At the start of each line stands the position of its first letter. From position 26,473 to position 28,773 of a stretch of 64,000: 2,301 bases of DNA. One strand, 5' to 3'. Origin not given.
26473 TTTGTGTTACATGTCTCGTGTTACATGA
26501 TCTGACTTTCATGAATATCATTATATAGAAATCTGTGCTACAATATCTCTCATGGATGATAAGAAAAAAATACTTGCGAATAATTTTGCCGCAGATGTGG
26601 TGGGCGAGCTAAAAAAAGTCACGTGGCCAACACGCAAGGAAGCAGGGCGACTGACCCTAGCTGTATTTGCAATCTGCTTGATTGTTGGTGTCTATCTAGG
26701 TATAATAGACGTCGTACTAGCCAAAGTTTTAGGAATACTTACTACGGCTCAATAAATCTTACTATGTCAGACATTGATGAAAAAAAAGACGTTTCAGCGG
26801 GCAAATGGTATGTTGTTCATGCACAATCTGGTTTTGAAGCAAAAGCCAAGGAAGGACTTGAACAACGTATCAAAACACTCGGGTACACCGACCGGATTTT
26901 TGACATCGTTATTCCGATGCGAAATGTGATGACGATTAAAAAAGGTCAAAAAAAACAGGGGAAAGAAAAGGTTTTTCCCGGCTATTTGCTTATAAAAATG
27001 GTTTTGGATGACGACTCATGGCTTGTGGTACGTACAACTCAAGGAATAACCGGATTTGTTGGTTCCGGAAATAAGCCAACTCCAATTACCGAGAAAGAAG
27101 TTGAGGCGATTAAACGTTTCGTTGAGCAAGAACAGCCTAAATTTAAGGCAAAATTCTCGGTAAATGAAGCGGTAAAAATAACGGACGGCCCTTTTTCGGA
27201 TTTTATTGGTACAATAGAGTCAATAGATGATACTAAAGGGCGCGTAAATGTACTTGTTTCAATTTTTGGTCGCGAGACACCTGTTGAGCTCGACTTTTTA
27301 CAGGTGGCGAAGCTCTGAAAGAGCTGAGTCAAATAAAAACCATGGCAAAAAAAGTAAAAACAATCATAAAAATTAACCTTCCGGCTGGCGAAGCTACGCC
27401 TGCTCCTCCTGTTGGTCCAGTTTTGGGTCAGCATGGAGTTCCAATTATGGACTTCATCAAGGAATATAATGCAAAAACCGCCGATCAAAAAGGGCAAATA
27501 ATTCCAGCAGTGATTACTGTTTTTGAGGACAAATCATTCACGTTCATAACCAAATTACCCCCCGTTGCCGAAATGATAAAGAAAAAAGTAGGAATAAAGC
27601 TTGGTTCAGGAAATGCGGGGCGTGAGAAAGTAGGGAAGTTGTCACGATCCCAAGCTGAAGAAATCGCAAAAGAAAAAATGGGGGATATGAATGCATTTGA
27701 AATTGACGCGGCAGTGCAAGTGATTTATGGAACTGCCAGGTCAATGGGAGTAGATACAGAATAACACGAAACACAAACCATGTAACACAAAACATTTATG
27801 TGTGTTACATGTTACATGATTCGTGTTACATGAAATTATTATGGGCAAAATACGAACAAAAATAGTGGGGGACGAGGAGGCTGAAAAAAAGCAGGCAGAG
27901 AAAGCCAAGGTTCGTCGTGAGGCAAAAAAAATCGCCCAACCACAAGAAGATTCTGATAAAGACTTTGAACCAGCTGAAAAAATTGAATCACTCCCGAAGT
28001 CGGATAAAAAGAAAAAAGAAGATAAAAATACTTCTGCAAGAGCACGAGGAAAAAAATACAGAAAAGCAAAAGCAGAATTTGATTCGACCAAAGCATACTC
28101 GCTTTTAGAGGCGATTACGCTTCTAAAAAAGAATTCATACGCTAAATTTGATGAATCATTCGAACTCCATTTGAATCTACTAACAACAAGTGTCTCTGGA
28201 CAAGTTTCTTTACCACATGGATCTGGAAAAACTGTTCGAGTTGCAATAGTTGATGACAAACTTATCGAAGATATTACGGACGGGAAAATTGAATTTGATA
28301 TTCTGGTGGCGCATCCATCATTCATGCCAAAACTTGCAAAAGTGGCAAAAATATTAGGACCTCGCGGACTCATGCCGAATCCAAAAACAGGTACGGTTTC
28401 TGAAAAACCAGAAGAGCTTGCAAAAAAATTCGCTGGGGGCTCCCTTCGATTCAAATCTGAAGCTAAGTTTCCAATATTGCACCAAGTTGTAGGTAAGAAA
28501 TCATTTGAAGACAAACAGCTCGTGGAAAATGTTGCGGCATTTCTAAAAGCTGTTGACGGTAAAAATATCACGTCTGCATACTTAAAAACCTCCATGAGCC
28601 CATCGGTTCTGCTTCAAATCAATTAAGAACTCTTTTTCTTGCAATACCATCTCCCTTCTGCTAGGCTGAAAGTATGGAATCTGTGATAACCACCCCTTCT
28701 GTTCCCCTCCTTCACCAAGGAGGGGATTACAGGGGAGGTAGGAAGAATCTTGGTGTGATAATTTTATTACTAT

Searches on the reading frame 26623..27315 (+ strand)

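Call 64: search_protein_families(library=pfam, proteins=[window:26623-27315:+], max_evalue=0.00001)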
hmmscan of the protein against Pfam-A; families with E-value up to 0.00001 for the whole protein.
window:26623-27315:+ (231 aa): 2 families
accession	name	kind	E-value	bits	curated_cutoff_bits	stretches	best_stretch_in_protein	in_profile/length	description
PF02357.24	NusG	-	1.2e-29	103.1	22.2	1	61-163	2-92/93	Transcription termination factor nusG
PF00467.35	KOW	-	1.4e-06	28.3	22.3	1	181-209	2-30/32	KOW motif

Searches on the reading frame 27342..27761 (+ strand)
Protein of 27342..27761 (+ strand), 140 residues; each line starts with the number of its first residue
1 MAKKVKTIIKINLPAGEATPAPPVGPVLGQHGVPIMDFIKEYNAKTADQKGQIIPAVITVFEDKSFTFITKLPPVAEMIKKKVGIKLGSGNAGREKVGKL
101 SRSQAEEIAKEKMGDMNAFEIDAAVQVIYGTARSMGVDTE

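Call 64: search_protein_families(library=pfam, proteins=[window:27342-27761:+], max_evalue=0.00001)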
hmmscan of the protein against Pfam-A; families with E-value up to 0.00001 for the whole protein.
window:27342-27761:+ (140 aa): 2 families
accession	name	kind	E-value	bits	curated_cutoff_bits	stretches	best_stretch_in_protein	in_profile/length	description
PF03946.19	Ribosomal_L11_N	-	5.4e-26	90.6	32.9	1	9-66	1-58/58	Ribosomal protein L11, N-terminal domain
PF00298.24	Ribosomal_L11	-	3.1e-22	79.2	21.4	1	71-137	1-67/69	Ribosomal protein L11, RNA binding domain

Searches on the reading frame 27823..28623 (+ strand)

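Call 64: search_protein_families(library=pfam, proteins=[window:27823-28623:+], max_evalue=0.00001)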
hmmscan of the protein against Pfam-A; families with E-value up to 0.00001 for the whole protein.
window:27823-28623:+ (267 aa): 1 family
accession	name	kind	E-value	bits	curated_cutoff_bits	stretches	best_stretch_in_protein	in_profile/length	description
PF00687.26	Ribosomal_L1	-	2e-32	112.8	32.2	1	144-260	70-198/198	Ribosomal protein L1p/L10e family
